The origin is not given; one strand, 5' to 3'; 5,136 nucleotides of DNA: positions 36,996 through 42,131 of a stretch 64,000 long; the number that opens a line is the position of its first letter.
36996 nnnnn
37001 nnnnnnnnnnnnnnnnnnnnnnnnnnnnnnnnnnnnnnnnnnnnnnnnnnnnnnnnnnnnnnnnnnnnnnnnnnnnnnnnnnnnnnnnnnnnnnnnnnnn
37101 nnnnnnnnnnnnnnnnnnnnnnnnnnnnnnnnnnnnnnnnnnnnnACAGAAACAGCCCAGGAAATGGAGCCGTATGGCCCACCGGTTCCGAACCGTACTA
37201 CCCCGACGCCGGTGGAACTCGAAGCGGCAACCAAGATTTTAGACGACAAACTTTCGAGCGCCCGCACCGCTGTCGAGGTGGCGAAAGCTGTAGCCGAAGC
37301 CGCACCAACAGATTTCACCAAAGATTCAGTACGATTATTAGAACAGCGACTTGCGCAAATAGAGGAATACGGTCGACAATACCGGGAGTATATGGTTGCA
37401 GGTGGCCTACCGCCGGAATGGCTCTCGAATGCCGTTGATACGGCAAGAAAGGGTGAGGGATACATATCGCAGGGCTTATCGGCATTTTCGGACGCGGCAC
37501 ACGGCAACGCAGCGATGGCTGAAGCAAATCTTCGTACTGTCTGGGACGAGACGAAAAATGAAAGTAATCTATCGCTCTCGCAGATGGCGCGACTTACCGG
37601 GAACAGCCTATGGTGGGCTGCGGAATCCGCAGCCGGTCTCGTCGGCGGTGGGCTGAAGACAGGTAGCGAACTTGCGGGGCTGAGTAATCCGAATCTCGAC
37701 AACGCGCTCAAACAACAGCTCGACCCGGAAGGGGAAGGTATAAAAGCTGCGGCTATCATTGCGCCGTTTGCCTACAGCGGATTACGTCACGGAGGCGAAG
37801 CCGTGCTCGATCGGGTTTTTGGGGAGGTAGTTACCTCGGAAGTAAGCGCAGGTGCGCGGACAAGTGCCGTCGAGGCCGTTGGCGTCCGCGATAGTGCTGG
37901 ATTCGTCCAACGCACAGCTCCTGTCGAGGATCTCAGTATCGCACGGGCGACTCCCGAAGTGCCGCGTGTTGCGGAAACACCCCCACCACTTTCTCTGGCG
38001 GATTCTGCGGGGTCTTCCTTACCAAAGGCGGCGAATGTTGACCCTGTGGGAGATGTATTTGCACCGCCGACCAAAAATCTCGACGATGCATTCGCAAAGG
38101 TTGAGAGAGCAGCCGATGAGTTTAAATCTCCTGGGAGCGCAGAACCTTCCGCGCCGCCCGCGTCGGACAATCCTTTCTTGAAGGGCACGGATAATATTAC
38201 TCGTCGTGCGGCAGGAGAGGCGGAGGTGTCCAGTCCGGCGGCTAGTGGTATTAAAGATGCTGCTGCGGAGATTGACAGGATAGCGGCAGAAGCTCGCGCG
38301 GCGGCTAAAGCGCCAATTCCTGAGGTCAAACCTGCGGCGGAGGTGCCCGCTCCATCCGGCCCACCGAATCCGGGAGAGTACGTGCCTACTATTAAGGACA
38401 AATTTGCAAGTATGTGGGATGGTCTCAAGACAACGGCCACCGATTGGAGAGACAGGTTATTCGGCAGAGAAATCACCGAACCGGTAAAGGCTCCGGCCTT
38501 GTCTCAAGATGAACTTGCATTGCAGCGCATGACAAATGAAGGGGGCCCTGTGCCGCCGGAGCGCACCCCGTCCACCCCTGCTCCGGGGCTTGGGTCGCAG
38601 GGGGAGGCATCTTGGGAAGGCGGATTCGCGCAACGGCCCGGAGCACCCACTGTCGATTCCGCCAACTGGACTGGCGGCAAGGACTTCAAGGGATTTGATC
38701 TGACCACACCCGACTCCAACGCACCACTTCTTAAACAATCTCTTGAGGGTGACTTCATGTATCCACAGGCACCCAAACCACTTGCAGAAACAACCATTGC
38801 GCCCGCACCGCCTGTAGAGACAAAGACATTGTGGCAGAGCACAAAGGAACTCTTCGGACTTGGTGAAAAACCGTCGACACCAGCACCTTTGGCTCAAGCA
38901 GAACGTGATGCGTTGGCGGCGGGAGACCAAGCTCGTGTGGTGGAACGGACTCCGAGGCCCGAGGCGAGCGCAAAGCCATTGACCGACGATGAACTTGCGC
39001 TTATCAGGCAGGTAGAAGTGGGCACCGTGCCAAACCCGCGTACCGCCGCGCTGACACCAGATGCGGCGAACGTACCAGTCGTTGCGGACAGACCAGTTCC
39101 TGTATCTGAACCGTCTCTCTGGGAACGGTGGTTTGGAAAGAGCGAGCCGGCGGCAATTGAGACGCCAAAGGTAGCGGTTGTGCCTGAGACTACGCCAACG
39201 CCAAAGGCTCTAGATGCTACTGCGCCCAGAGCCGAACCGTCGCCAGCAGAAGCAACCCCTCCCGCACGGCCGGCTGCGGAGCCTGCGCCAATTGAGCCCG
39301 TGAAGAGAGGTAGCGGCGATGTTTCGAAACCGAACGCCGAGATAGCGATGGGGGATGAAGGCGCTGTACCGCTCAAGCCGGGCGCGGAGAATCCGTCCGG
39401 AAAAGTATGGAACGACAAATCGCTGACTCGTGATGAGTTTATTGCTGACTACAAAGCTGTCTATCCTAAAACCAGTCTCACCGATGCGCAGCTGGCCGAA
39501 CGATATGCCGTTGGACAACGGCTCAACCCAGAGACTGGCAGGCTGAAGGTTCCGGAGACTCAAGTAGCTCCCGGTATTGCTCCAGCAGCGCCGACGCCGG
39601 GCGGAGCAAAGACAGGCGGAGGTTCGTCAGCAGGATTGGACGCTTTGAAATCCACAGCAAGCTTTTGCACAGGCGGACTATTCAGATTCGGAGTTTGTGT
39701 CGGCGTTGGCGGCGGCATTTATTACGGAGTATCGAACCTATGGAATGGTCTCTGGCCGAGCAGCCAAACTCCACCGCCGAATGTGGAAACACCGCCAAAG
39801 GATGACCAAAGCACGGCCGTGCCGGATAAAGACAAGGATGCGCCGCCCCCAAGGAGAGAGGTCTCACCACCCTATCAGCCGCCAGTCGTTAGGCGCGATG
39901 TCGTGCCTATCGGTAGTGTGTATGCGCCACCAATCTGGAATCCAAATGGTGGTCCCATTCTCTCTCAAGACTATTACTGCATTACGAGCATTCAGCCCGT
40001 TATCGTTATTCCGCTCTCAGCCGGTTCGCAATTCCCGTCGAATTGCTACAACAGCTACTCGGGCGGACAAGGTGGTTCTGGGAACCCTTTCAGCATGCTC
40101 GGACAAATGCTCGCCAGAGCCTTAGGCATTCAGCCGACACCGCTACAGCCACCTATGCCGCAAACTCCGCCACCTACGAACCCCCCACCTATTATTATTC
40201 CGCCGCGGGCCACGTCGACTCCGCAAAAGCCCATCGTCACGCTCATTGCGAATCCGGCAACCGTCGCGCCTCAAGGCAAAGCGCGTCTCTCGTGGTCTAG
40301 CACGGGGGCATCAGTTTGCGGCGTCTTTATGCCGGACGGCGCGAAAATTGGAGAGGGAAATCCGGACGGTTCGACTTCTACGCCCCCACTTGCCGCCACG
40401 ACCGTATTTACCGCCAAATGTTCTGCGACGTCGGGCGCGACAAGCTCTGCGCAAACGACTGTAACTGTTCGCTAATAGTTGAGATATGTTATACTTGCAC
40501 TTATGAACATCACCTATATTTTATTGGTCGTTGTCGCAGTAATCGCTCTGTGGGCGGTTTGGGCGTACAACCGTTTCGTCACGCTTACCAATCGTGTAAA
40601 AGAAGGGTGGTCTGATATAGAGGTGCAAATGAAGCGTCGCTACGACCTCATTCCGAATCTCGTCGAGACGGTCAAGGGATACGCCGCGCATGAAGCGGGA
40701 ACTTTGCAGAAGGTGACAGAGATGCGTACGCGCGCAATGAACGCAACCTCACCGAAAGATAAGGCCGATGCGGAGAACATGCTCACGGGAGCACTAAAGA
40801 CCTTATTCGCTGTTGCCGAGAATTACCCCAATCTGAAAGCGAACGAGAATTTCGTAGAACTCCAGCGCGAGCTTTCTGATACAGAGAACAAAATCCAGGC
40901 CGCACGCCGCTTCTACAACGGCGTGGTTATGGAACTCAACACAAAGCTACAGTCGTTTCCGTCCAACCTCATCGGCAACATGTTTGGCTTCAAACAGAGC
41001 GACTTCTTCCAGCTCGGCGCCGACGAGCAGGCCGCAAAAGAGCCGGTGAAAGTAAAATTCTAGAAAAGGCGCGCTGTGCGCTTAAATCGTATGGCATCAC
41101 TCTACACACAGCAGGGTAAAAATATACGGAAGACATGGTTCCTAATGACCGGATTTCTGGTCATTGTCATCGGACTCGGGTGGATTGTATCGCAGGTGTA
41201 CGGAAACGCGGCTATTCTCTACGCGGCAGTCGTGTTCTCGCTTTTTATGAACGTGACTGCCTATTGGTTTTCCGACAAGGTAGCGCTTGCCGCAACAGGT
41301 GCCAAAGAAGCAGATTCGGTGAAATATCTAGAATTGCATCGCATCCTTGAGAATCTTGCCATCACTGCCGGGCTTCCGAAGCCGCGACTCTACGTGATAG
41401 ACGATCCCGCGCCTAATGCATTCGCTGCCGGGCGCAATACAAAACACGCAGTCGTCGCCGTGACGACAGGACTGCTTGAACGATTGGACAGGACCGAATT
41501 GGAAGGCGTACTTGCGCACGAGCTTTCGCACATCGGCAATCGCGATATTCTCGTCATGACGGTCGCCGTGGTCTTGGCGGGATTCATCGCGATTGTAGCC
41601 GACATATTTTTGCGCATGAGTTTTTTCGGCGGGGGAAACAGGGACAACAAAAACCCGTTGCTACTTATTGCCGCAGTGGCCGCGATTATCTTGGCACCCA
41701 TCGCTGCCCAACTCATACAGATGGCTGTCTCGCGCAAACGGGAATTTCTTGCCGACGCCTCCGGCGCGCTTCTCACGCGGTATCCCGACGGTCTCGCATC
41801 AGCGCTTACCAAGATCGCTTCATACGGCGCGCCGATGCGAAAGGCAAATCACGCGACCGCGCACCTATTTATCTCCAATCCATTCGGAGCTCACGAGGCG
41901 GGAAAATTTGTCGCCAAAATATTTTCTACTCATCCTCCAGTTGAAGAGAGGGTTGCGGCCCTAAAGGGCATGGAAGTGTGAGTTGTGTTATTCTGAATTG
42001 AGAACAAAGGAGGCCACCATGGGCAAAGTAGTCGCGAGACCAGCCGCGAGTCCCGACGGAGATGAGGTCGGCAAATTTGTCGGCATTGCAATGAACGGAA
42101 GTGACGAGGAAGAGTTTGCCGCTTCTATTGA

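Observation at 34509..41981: Two-kilodalton-scale secreted giant protein with lysozyme/SLT-like motif, placed between groEL and lemA-htpX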

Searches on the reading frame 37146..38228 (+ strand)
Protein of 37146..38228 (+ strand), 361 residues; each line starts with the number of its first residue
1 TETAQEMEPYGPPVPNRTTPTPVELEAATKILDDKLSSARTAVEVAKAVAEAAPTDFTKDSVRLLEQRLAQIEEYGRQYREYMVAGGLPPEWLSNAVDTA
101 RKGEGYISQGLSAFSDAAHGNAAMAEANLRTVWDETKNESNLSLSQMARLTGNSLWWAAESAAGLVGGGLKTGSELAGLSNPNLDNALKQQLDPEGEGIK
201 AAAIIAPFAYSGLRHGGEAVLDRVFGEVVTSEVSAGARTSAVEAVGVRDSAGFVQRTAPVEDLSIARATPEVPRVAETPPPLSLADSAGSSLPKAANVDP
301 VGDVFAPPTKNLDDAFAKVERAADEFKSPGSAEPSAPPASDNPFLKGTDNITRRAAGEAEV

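Call 58: search_protein_families(library=pfam, proteins=[window:37146-38228:+], max_evalue=1)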
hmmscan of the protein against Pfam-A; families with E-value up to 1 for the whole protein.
seq(361 aa): 2 families
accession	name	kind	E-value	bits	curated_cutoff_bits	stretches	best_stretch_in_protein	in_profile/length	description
PF24949.1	DUF7760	-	0.12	11.9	27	1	30-73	108-151/253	Domain of unknown function (DUF7760)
PF10819.13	DUF2564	-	0.23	12.3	26.3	0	29-76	23-71/79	Protein of unknown function (DUF2564)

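Call 85: search_protein_families(library=phrogs, proteins=[window:37146-38228:+], max_evalue=0.1)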
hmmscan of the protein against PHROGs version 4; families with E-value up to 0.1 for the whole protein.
window:37146-38228:+ (361 aa): 0 families

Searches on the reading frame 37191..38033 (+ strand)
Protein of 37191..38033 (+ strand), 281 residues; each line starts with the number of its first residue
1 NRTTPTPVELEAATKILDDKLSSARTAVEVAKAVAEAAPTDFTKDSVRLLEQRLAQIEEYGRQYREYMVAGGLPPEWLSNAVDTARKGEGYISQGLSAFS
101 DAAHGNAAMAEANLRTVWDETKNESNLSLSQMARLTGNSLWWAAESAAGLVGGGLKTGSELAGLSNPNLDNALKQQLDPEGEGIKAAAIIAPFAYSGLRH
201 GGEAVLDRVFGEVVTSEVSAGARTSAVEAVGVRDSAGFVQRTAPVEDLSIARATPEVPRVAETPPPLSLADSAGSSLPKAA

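Call 90: search_solved_structures(query=A4, max_evalue=1, show_alignments=2)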
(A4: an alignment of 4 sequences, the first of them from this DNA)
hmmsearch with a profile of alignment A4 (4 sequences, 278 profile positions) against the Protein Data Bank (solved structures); distinct sequences matched with E-value up to 1: 0.

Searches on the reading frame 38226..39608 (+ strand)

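Call 58: search_protein_families(library=pfam, proteins=[window:38226-39608:+], max_evalue=1)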
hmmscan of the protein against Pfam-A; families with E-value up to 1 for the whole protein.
seq(461 aa): 1 family
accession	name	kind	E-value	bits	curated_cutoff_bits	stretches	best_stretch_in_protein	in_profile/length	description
PF05993.17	Reovirus_M2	-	0.019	13.5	25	1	362-396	14-48/647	Reovirus major virion structural protein Mu-1/Mu-1C (M2)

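Call 85: search_protein_families(library=phrogs, proteins=[window:38229-39605:+], max_evalue=0.1)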
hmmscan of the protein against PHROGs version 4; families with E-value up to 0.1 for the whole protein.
window:38229-39605:+ (459 aa): 0 families

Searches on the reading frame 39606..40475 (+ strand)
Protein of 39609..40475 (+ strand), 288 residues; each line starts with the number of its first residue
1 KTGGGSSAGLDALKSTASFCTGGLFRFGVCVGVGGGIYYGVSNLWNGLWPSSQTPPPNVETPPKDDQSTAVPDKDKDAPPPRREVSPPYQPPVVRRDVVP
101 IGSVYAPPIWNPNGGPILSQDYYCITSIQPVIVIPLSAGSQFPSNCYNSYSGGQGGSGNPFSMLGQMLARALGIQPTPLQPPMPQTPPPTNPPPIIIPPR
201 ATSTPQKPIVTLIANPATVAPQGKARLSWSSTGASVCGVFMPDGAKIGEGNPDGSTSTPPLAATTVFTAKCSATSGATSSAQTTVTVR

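Call 9: search_protein_families(library=pfam, proteins=[window:39609-40475:+], max_evalue=10)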
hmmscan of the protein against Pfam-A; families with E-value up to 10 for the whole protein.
window:39609-40475:+ (288 aa): 1 family
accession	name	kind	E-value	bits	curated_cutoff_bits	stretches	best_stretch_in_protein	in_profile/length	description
PF19495.4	DUF6030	-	3.1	7.7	26.7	1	168-244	26-102/254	Family of unknown function (DUF6030)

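Call 77: predict_structure(alignment_id=A3)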
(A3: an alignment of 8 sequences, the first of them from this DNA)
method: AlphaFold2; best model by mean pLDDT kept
length: 289 residues; sequences in the alignment: 8
mean_pLDDT: 66.2   pTM: 0.37
mean pLDDT of the five models: 66.2, 63.1, 60.6, 60.5, 57.4
residues with pLDDT >= 90: 80; 70-90: 45; 50-70: 71; < 50: 93
segments of 3 or more residues with pLDDT < 50: 1-26, 28-55, 96-108, 153-160, 174-181
pLDDT, mean of each block of 10 residues (from residue 1): 37 35 39 39 39 51 52 57 66 51 43 61 77 77 77 44 56 49 54 69 76 97 98 96 96 96 98 94 97
secondary structure, 60 per line:
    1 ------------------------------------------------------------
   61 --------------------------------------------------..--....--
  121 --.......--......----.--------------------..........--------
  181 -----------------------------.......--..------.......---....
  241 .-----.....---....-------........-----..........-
elements in order: E115-118 E123-129 E132-137 H163-172 E210-216 E227-233 E237-241 E247-251 E255-258 E266-273 E279-288

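Call 85: search_protein_families(library=phrogs, proteins=[window:39606-40472:+], max_evalue=0.1)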
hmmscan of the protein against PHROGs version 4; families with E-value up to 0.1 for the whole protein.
window:39606-40472:+ (289 aa): 0 families

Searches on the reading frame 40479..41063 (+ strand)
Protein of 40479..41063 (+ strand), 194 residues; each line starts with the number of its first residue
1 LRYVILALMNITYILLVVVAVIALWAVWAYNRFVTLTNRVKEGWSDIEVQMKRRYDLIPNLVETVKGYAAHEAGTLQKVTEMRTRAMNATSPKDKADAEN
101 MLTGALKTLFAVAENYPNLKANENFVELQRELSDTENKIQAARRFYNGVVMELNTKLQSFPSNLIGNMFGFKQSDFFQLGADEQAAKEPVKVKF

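Call 5: search_protein_families(library=pfam, proteins=[window:40479-41063:+], max_evalue=1)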
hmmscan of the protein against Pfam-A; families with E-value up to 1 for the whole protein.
window:40479-41063:+ (194 aa): 2 families
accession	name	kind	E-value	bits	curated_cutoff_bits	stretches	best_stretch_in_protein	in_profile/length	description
PF04011.17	LemA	-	2.8e-62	209.4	26.2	1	44-194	2-149/149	LemA family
PF03961.19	FapA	-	0.06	13.4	31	1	88-161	180-257/272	Flagellar Assembly Protein A beta solenoid domain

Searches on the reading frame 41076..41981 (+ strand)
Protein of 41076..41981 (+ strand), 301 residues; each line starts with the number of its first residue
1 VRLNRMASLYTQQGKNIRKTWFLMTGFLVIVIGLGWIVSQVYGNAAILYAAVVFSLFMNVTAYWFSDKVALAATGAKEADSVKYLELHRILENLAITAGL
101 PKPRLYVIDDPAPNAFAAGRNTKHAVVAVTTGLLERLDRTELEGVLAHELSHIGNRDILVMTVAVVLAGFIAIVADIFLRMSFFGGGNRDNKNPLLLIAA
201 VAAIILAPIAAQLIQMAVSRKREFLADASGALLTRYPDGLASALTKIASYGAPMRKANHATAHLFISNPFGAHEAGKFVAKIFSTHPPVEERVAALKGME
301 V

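Call 5: search_protein_families(library=pfam, proteins=[window:41076-41981:+], max_evalue=1)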
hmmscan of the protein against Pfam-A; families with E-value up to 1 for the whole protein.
window:41076-41981:+ (301 aa): 7 families
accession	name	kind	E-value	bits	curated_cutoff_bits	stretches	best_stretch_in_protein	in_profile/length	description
PF01435.24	Peptidase_M48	-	7.4e-37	127.4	20.3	1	86-299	6-185/186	Peptidase family M48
PF05569.17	Peptidase_M56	-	0.0015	18.2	31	1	125-167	176-218/296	BlaR1 peptidase M56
PF18958.6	DUF5700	-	0.14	11.9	25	1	101-161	94-149/283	Putative zinc dependent peptidase (DUF5700)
PF10263.15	SprT-like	-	0.15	12.4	25.6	1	122-153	41-72/108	SprT-like family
PF20990.2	DUF2207_C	-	0.43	10.7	33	0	8-78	125-199/247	Predicted membrane protein (DUF2207) C-terminal domain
PF20385.3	DUF6680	-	0.93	9.6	23.2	1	198-223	6-31/170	Family of unknown function (DUF6680)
PF10724.14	DUF2516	-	0.99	10.2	30.6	0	159-213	9-65/92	Protein of unknown function (DUF2516)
